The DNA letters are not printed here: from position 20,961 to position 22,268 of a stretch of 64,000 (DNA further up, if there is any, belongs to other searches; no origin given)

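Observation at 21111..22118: Trans-acting thioesterase carrying a TubC-type docking domain and a Cys (GFCAG) instead of the Ser nucleophile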

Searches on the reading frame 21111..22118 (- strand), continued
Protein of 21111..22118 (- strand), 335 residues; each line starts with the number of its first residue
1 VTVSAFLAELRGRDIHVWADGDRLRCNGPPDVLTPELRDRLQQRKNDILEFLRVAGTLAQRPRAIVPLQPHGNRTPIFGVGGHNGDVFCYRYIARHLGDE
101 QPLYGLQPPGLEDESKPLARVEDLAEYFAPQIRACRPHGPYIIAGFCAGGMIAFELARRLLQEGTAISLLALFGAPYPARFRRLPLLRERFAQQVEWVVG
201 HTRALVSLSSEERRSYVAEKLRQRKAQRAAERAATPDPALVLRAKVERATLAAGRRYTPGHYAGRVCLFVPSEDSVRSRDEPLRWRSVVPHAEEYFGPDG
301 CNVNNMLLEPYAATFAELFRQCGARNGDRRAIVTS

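Call 18: search_solved_structures(query=A1, max_evalue=0.001, show_alignments=5)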
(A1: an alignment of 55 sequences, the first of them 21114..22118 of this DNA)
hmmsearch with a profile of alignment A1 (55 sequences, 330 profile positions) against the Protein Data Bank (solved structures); distinct sequences matched with E-value up to 0.001: 45.
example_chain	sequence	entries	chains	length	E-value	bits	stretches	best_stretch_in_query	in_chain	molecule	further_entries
7dxo_A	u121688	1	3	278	9.8e-20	74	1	65-203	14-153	Non-ribosomal peptide synthetase 4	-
7crn_A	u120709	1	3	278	1.1e-19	73.8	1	65-203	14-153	Non-ribosomal peptide synthetase 4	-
4zxh_A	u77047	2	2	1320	2.5e-18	69.4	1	75-174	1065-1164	ABBFA_003403 | Tyrocidine synthetase 3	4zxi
9f7b_A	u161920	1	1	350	4.1e-18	68.7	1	67-178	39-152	3-hydroxyacyl-[acyl-carrier-protein] dehydratase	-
7r0x_A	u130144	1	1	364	4.8e-16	61.9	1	90-179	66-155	Polyketide synthase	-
3tjm_A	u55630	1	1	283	5.2e-12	48.6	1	73-183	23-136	Fatty acid synthase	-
4z49_A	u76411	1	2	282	5.7e-12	48.5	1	73-183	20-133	Fatty acid synthase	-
7mhd_A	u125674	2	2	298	6.6e-12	48.3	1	73-183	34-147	Fatty acid synthase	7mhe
2px6_A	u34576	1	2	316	7.4e-12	48.1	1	73-183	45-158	Thioesterase domain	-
1xkt_A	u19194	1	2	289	8.9e-12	47.9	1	73-175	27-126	fatty acid synthase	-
2vz8_A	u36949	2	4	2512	1.9e-11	46.8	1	74-188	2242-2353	FATTY ACID SYNTHASE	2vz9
9b80_A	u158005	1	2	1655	7.8e-11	44.8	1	73-175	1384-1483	Fatty acid synthase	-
8eyi_E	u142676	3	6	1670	7.9e-11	44.7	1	73-175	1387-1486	Fatty acid synthase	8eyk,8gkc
8vf7_A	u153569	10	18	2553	1.7e-10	43.7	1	73-175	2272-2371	Fatty acid synthase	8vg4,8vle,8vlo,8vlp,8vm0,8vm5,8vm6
8vf7_B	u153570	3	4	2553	1.7e-10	43.7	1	73-175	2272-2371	Fatty acid synthase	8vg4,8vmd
8aqq_A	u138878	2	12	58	1.2e-09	40.8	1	1-53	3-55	AerJ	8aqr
2jug_A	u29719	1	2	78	9e-08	34.7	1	5-68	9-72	TubC protein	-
5t7z_A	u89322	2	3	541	8.5e-07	31.5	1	1-54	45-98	EpoB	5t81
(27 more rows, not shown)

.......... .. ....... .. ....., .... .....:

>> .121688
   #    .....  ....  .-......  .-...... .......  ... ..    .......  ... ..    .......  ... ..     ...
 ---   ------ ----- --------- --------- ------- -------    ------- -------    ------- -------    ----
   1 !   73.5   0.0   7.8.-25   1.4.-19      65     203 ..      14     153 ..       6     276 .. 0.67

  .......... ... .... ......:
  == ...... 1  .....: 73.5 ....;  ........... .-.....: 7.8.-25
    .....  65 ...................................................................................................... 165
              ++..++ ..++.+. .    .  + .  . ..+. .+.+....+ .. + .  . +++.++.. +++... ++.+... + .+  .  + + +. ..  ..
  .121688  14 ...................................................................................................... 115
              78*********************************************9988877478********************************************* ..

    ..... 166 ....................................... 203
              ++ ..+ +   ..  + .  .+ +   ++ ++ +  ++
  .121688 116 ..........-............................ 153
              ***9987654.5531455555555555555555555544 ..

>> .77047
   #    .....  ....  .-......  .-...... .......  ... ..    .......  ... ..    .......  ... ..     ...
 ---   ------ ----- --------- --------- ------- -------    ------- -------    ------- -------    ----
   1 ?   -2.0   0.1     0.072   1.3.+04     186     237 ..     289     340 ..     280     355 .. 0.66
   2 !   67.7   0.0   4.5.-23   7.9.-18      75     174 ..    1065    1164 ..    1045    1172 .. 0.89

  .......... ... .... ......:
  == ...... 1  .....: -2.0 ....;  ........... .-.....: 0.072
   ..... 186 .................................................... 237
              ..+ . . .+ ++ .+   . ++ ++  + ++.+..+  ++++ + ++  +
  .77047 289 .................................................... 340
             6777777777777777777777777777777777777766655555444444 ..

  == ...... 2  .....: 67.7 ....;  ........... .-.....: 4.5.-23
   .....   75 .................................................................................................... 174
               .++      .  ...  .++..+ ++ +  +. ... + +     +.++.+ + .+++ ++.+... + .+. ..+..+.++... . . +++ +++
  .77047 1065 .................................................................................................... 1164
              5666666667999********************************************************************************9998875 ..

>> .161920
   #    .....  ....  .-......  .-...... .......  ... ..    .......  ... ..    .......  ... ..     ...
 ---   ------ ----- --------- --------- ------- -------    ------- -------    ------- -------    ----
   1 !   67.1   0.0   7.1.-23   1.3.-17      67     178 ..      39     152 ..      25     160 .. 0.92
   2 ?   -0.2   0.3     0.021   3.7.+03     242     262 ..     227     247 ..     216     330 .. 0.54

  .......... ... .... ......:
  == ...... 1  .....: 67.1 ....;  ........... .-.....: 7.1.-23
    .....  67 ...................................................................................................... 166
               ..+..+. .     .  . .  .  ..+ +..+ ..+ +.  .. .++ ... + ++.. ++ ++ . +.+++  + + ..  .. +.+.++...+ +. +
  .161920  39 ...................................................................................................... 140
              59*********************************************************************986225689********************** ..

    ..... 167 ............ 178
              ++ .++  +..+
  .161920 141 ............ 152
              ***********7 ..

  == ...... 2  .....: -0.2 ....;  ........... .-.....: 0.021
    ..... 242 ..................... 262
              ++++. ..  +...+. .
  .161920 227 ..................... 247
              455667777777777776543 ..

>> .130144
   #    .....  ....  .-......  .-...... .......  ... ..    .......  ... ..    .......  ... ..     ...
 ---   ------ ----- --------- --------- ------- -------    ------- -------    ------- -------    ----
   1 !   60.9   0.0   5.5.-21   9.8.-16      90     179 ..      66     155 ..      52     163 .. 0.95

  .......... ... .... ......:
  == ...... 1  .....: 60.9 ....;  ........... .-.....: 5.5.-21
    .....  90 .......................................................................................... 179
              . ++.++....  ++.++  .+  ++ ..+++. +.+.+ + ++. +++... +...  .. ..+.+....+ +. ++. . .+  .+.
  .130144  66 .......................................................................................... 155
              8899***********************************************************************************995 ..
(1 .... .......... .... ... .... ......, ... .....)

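Call 20: search_protein_representatives(protein=window:21111-22118:-)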
Query: 335 residues. Proteins with E-value up to 0.001 (for the whole library): 33377; up to 1e-10: 18653; up to 1e-30: 355. The best 150 are listed.
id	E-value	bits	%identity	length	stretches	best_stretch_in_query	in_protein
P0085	1.9e-131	455.0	64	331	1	1-326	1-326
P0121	2.9e-116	405.1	58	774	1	4-327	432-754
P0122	1.2e-114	399.8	59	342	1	2-325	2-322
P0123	1.0e-113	396.7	56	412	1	4-325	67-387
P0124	1.7e-102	359.8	54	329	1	1-321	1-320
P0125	1.2e-97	343.9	62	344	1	55-323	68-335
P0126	8.0e-97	341.2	55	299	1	32-320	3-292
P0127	3.8e-96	339.0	52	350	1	1-325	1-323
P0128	3.6e-94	332.5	50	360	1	2-324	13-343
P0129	3.2e-93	329.3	48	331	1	1-326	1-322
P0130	2.8e-92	326.3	52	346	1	1-325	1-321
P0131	3.8e-91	322.5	50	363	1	3-320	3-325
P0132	1.0e-88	314.5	48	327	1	5-321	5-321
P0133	1.7e-88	313.8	48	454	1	5-324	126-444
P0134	2.1e-88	313.5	48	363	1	2-322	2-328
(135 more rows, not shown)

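Call 24: find_related_loci(query=A1, collection=genome_contigs, flank=10000)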
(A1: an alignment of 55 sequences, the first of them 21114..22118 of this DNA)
Query A1 (335 aa) in genome_contigs; peptide patterns used: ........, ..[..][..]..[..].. (x = any residue, [..] = any of these).
228 stretches matched a pattern; 196 encode a relative of the query (tblastn E <= 1e-3); the best 80 are kept; 80 distinct loci.
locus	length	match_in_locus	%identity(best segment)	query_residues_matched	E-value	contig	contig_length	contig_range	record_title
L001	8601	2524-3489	84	1-322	2e-172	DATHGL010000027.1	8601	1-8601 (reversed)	MAG TPA_asm: Gemmatimonadales bacterium isolate SMAG_U12473 k141_390853, whole genome shotgun sequence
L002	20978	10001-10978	72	1-326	4e-153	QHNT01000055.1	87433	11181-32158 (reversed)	MAG: Verrucomicrobia bacterium isolate AV7 14_0929_05_30cm_scaffold_507_curated, whole genome shotgun sequence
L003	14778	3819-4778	72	3-322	3e-148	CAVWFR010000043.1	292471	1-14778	MAG: uncultured beta proteobacterium isolate MFD00962.bin.1.94 genome assembly, contig: contig_75659, whole genome shotg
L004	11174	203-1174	70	1-324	2e-144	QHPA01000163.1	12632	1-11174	MAG: Verrucomicrobia bacterium isolate AV4 14_0927_12_20cm_scaffold_2623_curated, whole genome shotgun sequence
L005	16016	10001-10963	66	1-322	2e-132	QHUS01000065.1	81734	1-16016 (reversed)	MAG: Gemmatimonadetes bacterium isolate AG22 14_1009_02_40cm_scaffold_719_curated, whole genome shotgun sequence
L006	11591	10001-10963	67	1-321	2e-132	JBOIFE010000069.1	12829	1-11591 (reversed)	MAG: Burkholderiales bacterium isolate TC-S_metabat2.bin.407_sub k127_328379, whole genome shotgun sequence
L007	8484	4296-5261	61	1-322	4e-126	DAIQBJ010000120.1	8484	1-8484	MAG TPA_asm: Gemmatimonadales bacterium isolate CTOTU27894 NODE_1590_length_8484_cov_5.371693, whole genome shotgun sequ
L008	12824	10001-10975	67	1-322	3e-125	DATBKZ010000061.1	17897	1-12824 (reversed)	MAG TPA_asm: Burkholderiales bacterium isolate SMAG_U3959 k141_2786944, whole genome shotgun sequence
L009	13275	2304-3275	61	1-322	3e-125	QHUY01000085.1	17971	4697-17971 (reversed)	MAG: Gemmatimonadetes bacterium isolate AG17 14_1009_16_40cm_scaffold_22434_curated, whole genome shotgun sequence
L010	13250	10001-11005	61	1-335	5e-125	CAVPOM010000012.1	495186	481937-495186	MAG: uncultured Verrucomicrobiae bacterium isolate MFD00008.bin.2.151 genome assembly, contig: contig_56468, whole genom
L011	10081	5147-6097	61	3-320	1e-123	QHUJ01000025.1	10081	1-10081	MAG: Gemmatimonadetes bacterium isolate AG30 14_0929_12_40cm_scaffold_3947_curated, whole genome shotgun sequence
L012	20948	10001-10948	62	6-322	6e-123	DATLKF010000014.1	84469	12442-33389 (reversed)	MAG TPA_asm: Gemmatimonadales bacterium isolate SMAG_U13715 k141_9233, whole genome shotgun sequence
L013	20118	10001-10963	60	1-321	1e-122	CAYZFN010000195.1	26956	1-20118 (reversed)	MAG TPA_asm: uncultured Enterobacteriaceae bacterium isolate binchicken_co279_116 genome assembly, contig: k141_920857,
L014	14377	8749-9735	60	1-330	6e-123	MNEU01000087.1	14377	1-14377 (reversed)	MAG: Armatimonadetes bacterium 13_1_40CM_64_14 13_1_40cm_scaffold_637, whole genome shotgun sequence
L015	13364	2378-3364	60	1-328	5e-122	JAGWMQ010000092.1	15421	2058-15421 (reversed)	MAG: Verrucomicrobiota bacterium isolate REEB211 contig-150_5929, whole genome shotgun sequence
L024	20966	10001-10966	57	1-322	4e-115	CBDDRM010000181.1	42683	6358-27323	uncultured bacterium isolate s9_101 genome assembly, contig: s9_101.fak141_1151125, whole genome shotgun sequence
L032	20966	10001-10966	57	1-322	2e-113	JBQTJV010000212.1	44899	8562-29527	MAG: Betaproteobacteria bacterium isolate SAW11 c_000000416541, whole genome shotgun sequence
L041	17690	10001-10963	58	1-324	3e-110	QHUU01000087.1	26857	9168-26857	MAG: Gemmatimonadetes bacterium isolate AG20 14_0903_12_20cm_scaffold_407_curated, whole genome shotgun sequence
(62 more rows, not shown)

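Call 26: predict_structure(alignment_id=A1)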
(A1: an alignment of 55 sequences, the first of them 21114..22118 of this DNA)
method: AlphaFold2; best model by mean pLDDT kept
length: 335 residues; sequences in the alignment: 55
mean_pLDDT: 86.0   pTM: 0.74
mean pLDDT of the five models: 86.0, 84.3, 83.5, 79.1, 78.4
residues with pLDDT >= 90: 153; 70-90: 156; 50-70: 18; < 50: 8
segments of 3 or more residues with pLDDT < 50: 328-335
pLDDT, mean of each block of 10 residues (from residue 1): 81 82 84 87 88 65 79 92 88 93 92 79 95 84 95 97 93 90 81 88 89 90 89 76 89 92 94 78 87 92 92 96 63 37
secondary structure, 60 per line:
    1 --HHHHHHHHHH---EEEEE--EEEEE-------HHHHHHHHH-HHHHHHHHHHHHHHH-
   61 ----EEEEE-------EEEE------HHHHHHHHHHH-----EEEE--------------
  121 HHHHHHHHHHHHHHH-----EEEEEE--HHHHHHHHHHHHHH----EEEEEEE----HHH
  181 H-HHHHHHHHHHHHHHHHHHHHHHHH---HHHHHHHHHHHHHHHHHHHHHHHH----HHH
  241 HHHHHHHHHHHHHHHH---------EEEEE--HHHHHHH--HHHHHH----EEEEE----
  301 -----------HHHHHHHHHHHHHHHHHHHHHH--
elements in order: H3-12 E16-20 E23-27 H35-43 H45-59 E65-69 E77-80 H87-97 E103-106 H121-135 E141-146 H149-162 E167-173 H178-181 H183-206 H210-233 H238-256 E266-270 H273-279 H282-287 E292-296 H312-333

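Call 31: search_protein_families(library=pfam, proteins=[L024:3390-4028:+, L024:5177-5965:+, L024:5953-7146:+, L024:7143-10004:+, L024:10001-11014:+, L024:11085-12317:+, L024:12310-13407:+, L024:13404-14192:+], max_evalue=0.001)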
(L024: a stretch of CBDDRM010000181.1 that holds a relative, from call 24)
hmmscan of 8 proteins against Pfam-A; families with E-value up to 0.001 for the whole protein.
L024:3390-4028:+ (212 aa): 0 families

L024:5177-5965:+ (262 aa): 2 families
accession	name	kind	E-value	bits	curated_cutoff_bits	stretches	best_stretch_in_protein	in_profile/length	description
PF01648.25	ACPS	-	6.8e-15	55.5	25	1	132-213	2-89/111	4'-phosphopantetheinyl transferase superfamily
PF22624.1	AASDHPPT_N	-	7e-12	45.9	27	1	39-125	8-96/100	4'-phosphopantetheinyl transferase, N-terminal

L024:5953-7146:+ (397 aa): 5 families
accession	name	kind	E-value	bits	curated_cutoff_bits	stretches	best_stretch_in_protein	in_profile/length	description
PF00441.29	Acyl-CoA_dh_1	-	1.6e-41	142.3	22.4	1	249-394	1-146/150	Acyl-CoA dehydrogenase, C-terminal domain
PF02771.21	Acyl-CoA_dh_N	-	8.4e-29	100.7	22.9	1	27-135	2-113/113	Acyl-CoA dehydrogenase, N-terminal domain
PF02770.24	Acyl-CoA_dh_M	-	2.4e-23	82.5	33.3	1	139-236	1-97/97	Acyl-CoA dehydrogenase, middle domain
PF08028.16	Acyl-CoA_dh_2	-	4.6e-10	40.4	22.7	1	265-386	2-133/134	Acyl-CoA dehydrogenase, C-terminal domain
PF22924.1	ACOX_C_alpha1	-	8e-08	32.7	27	1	261-393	6-164/169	Acyl-CoA oxidase, C-alpha1 domain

L024:7143-10004:+ (953 aa): 4 families
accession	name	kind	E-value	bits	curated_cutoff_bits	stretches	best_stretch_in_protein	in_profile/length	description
PF00501.34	AMP-binding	-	1.7e-80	271.1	29.9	1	62-411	2-384/384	AMP-binding enzyme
PF00550.31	PP-binding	-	1.2e-16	61.2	20.8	1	866-928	2-66/67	Phosphopantetheine attachment site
PF05050.19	Methyltransf_21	-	9.3e-15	55.6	22.7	1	562-753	1-173/173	Methyltransferase FkbM domain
PF13193.12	AMP-binding_C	-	8.4e-06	27.1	24.5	0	802-836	42-76/76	AMP-binding enzyme C-terminal domain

L024:10001-11014:+ (337 aa): 5 families
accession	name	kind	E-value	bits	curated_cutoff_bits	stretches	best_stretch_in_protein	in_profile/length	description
PF00975.26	Thioesterase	-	5e-24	86.2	26.4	1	76-292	2-197/226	Thioesterase domain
PF18563.6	TubC_N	-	4.1e-20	72.1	26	1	4-53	2-51/52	TubC N-terminal docking domain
PF12697.13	Abhydrolase_6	-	6.6e-05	24.1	26.3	1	82-261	8-169/217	Alpha/beta hydrolase family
PF00561.26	Abhydrolase_1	-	0.00025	21.2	25.8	1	84-246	12-157/245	alpha/beta hydrolase fold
PF12146.15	Hydrolase_4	-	0.00074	19.3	27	0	118-250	56-174/239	Serine aminopeptidase, S33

L024:11085-12317:+ (410 aa): 5 families
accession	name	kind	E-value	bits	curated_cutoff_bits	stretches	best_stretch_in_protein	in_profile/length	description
PF13579.12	Glyco_trans_4_4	-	5.1e-14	53.3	29.7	1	50-205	1-152/158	Glycosyl transferase 4-like domain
PF13692.12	Glyco_trans_1_4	-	1.6e-12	48.3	27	1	222-355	3-141/142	Glycosyl transferases group 1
PF13439.12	Glyco_transf_4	-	2e-12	47.9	28.5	1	50-204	2-158/170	Glycosyltransferase Family 4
PF00534.26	Glycos_transf_1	-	4.5e-11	43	26.4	1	214-323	9-121/172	Glycosyl transferases group 1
PF20706.3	GT4-conflict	-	0.0008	18.9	26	0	289-322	276-309/385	Family 4 Glycosyltransferase in conflict systems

L024:12310-13407:+ (365 aa): 0 families

L024:13404-14192:+ (262 aa): 1 family
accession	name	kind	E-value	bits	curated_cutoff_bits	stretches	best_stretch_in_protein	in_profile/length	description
PF13480.13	Acetyltransf_6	-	0.00065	20.3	22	1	64-197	3-136/143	Acetyltransferase (GNAT) domain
